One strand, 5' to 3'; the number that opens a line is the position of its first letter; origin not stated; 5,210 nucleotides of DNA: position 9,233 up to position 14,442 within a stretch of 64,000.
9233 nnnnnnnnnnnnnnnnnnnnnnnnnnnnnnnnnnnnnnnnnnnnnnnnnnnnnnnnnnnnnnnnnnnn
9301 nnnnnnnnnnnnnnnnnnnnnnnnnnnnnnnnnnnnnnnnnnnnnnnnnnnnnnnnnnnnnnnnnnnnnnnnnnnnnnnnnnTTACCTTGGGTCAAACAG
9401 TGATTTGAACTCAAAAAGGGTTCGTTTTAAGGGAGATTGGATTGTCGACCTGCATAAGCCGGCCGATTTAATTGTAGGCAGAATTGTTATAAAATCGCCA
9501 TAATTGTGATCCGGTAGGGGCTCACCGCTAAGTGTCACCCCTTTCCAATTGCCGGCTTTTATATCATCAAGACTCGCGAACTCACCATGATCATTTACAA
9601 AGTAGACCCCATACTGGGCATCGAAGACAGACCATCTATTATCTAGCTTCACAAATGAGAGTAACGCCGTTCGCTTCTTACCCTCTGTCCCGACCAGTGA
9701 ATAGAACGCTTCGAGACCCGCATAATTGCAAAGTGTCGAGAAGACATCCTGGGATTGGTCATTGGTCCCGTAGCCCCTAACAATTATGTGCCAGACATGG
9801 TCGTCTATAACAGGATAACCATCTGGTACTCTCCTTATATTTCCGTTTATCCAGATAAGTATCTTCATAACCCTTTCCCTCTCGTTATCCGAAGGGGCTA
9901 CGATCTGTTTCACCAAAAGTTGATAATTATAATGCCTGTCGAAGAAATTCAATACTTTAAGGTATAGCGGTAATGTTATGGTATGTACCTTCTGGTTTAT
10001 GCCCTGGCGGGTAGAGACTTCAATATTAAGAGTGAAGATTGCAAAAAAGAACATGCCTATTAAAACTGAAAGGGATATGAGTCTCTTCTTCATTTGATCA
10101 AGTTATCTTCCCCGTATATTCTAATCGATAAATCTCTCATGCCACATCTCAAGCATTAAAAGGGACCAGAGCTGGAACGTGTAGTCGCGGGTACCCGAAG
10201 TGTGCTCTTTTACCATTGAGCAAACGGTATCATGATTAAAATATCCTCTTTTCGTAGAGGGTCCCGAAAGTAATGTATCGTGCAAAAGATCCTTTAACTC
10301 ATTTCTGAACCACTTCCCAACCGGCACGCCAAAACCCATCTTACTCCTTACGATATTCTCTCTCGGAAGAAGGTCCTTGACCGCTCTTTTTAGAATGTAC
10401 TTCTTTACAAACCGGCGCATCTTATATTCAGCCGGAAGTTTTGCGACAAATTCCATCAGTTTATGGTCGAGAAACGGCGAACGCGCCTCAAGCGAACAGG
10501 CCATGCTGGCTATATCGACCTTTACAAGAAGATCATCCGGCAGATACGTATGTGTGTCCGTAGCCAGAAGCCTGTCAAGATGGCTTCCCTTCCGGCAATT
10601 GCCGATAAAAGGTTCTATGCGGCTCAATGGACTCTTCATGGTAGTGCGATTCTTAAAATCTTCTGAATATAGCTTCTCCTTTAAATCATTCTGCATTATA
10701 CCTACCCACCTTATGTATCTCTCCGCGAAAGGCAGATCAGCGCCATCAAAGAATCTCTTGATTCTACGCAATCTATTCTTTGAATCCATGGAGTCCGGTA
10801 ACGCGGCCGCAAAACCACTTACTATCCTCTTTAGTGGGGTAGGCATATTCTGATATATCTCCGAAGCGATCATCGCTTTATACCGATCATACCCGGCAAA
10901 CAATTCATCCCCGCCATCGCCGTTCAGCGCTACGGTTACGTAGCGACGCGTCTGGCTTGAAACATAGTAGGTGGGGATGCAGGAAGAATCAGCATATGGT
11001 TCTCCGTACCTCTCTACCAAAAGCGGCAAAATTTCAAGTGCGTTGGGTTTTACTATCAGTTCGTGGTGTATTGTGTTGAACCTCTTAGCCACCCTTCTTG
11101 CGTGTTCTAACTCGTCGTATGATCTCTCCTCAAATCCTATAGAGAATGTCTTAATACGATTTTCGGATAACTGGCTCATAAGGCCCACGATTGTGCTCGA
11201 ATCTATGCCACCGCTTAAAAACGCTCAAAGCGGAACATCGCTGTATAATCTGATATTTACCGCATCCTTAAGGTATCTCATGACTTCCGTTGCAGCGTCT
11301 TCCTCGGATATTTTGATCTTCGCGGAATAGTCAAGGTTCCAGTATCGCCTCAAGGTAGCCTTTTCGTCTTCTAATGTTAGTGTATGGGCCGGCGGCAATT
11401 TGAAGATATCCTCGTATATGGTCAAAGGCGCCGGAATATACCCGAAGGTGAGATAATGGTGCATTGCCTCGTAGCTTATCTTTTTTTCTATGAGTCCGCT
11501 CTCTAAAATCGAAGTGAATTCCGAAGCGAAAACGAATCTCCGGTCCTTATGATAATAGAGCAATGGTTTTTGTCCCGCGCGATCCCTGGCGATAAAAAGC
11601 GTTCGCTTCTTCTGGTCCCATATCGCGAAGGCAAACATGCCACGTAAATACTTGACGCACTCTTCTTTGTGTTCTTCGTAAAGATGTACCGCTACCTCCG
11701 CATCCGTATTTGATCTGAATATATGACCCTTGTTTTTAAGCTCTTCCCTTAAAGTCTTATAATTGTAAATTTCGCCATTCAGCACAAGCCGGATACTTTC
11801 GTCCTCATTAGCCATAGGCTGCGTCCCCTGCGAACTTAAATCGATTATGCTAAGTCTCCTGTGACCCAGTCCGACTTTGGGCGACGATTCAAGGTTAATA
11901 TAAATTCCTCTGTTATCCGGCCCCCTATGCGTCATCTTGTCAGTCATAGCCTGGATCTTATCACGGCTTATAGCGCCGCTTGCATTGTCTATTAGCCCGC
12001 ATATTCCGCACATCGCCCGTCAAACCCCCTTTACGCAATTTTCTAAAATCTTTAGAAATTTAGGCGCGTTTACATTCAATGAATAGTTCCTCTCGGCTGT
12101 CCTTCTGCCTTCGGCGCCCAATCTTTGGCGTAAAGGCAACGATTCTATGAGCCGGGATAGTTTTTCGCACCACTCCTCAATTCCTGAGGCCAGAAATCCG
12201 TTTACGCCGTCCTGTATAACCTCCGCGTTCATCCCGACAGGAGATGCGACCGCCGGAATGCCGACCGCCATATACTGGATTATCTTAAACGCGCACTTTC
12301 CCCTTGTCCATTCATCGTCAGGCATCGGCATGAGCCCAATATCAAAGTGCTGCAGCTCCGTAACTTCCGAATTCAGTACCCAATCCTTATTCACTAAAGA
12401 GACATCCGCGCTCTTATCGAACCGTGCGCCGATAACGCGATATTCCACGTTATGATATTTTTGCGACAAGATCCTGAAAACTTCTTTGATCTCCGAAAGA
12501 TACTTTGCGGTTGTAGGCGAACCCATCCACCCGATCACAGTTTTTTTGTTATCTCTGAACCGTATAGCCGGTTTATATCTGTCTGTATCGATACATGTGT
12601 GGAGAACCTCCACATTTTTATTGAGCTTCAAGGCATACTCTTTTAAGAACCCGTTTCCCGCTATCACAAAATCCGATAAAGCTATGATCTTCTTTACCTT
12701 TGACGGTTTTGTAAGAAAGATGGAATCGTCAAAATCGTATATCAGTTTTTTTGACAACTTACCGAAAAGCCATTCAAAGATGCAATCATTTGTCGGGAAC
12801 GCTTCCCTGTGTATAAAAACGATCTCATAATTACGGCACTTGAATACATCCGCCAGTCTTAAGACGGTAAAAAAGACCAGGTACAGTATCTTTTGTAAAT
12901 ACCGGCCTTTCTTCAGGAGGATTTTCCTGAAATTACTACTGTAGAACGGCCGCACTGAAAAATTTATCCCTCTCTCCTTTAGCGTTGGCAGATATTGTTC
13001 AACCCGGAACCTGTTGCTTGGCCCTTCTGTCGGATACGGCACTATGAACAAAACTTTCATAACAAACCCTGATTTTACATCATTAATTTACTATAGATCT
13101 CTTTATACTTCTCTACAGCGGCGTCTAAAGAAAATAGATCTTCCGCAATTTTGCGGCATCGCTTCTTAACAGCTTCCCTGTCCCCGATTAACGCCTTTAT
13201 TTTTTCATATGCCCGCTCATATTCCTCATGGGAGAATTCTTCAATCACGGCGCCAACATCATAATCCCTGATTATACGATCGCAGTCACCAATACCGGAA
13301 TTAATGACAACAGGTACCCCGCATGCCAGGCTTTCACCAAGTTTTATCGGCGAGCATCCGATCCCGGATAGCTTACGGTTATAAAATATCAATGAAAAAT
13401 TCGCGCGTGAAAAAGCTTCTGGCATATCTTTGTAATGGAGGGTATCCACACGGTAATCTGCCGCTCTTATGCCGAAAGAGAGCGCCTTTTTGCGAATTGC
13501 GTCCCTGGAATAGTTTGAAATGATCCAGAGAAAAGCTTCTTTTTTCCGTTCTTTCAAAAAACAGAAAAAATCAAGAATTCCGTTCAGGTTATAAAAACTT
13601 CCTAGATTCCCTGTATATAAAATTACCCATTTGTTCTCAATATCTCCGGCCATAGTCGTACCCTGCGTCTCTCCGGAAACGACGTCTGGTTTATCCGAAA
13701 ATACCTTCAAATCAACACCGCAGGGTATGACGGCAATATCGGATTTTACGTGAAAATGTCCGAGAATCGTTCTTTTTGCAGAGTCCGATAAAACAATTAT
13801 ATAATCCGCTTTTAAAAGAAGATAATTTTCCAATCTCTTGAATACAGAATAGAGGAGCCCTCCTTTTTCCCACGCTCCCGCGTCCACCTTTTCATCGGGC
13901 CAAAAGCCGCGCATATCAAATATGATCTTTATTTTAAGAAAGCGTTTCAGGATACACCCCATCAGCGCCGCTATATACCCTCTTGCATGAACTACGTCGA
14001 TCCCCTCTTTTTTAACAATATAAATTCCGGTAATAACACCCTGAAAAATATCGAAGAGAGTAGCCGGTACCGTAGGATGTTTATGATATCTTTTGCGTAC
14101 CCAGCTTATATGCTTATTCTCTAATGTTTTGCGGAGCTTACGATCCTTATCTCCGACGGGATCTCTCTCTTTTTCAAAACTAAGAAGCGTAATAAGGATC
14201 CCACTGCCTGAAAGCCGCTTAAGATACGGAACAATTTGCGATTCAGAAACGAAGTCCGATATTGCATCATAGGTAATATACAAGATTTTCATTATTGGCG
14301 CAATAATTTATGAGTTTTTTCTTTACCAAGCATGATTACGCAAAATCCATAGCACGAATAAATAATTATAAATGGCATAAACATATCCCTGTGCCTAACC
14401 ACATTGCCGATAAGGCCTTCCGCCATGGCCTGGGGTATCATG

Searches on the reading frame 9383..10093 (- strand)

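Call 6: search_protein_families(library=pfam, proteins=[window:9383-10093:-], max_evalue=0.001)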
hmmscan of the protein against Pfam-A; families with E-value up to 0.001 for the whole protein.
window:9383-10093:- (236 aa): 1 family
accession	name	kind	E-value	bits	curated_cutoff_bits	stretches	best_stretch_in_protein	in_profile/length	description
PF01841.26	Transglut_core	-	0.00028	21.6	23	1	60-158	3-107/108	Transglutaminase-like superfamily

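Call 42: search_protein_families(library=pfam, proteins=[window:9383-10093:-], max_evalue=1)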
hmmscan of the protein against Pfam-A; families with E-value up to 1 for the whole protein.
window:9383-10093:- (236 aa): 1 family
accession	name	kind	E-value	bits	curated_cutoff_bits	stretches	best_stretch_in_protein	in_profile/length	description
PF01841.26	Transglut_core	-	0.00028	21.6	23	1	60-158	3-107/108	Transglutaminase-like superfamily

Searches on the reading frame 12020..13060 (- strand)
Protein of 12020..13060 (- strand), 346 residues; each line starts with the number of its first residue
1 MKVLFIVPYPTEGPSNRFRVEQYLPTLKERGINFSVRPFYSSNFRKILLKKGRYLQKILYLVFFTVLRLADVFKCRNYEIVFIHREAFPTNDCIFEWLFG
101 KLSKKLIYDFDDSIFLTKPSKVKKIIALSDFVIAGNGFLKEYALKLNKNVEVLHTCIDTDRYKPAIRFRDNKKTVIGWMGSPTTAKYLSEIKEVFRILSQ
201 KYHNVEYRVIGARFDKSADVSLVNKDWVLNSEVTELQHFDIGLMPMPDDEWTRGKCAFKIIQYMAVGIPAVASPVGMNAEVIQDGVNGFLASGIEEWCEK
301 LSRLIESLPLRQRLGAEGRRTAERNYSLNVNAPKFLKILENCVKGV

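Call 6: search_protein_families(library=pfam, proteins=[window:12020-13060:-], max_evalue=0.001)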
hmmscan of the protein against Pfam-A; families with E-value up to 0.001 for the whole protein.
window:12020-13060:- (346 aa): 3 families
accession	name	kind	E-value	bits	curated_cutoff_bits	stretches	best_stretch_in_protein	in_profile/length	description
PF13692.12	Glyco_trans_1_4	-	1.4e-12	48.5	27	1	175-306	3-141/142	Glycosyl transferases group 1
PF00534.26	Glycos_transf_1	-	7e-12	45.7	26.4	1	168-320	10-171/172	Glycosyl transferases group 1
PF13524.12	Glyco_trans_1_2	-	5.6e-06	26.8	25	1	204-334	14-141/144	Glycosyl transferase-like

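Call 53: search_protein_families(library=ncbifam, proteins=[window:12020-13060:-], max_evalue=0.00001)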
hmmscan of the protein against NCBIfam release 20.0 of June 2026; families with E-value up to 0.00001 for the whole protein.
window:12020-13060:- (346 aa): 6 families
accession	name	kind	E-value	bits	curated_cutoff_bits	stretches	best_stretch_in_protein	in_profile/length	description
NF038229.1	Glyco4_Geo_Pelo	equivalog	2.6e-09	36.6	400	1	260-342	254-336/338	GPMC system family 4 glycosyltransferase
TIGR03087.1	stp1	hypoth_equivalog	8.7e-08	31.7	316.65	1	104-341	151-396/397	TIGR03087 family PEP-CTERM/XrtA system glycosyltransferase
TIGR03088.1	stp2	hypoth_equivalog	1.3e-07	31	409.05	1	259-340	288-371/374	TIGR03088 family PEP-CTERM/XrtA system glycosyltransferase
TIGR03999.1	thiol_BshA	equivalog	1.7e-07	30.5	273.7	1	124-341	140-372/375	N-acetyl-alpha-D-glucosaminyl L-malate synthase BshA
NF041876.1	EPS_EpsE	equivalog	3.8e-07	29.7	400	1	261-332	313-386/389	exopolysaccharide biosynthesis GT4 family glycosyltransferase EpsE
TIGR02149.1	glgA_Coryne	subfamily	4.8e-06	25.9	302.4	0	262-341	302-389/391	glycogen synthase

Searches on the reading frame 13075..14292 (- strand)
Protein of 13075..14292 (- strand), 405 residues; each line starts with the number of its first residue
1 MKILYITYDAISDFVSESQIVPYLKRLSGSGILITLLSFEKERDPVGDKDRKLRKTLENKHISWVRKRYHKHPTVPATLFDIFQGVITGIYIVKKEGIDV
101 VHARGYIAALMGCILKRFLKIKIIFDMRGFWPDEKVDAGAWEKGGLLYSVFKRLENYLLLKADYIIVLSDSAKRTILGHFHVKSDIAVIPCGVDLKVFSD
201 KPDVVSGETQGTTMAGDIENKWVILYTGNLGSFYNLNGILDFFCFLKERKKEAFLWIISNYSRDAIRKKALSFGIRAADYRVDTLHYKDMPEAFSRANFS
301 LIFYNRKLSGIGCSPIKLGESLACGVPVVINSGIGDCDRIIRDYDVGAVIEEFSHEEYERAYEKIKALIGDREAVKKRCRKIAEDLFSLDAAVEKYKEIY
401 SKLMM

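Call 6: search_protein_families(library=pfam, proteins=[window:13075-14292:-], max_evalue=0.001)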
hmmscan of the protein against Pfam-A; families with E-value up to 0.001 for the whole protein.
window:13075-14292:- (405 aa): 4 families
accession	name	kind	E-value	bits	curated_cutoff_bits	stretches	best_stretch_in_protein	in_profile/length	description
PF13439.12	Glyco_transf_4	-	3.3e-15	57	28.5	1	83-196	58-169/170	Glycosyltransferase Family 4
PF00534.26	Glycos_transf_1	-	6.9e-10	39.2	26.4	1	219-378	13-168/172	Glycosyl transferases group 1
PF13579.12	Glyco_trans_4_4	-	7.9e-10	39.7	29.7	1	68-192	49-158/158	Glycosyl transferase 4-like domain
PF13692.12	Glyco_trans_1_4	-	4.4e-06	27.5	27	1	223-362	3-136/142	Glycosyl transferases group 1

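Call 53: search_protein_families(library=ncbifam, proteins=[window:13075-14292:-], max_evalue=0.00001)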
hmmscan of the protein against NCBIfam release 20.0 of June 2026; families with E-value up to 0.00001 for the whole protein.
window:13075-14292:- (405 aa): 7 families
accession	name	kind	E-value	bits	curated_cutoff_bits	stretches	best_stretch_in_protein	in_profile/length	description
TIGR04063.1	stp3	hypoth_equivalog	6.3e-23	81.3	442.05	1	92-404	87-396/397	TIGR04063 family PEP-CTERM/XrtA system glycosyltransferase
TIGR03999.1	thiol_BshA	equivalog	1.8e-10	40.3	273.7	1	151-404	134-374/375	N-acetyl-alpha-D-glucosaminyl L-malate synthase BshA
TIGR02149.1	glgA_Coryne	subfamily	1.1e-09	37.9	302.4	0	320-403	302-390/391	glycogen synthase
TIGR03088.1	stp2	hypoth_equivalog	1.4e-07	31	409.05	1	169-403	144-373/374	TIGR03088 family PEP-CTERM/XrtA system glycosyltransferase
NF046085.1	XrtY_assoc_Gly1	equivalog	2.1e-06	26.9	400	0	320-404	303-385/387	XrtY-associated glycosyltransferase XYAG1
NF007640.0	PRK10307.1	subfamily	2.7e-06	26.6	276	1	127-396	138-400/411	WcaI family glycosyltransferase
NF053513.1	Gtran_IagA_BgsA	equivalog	3.4e-06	26.3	460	0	149-403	93-331/333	LTA glycolipid anchor biosynthesis glycosyltransferase, IagA/BgsA family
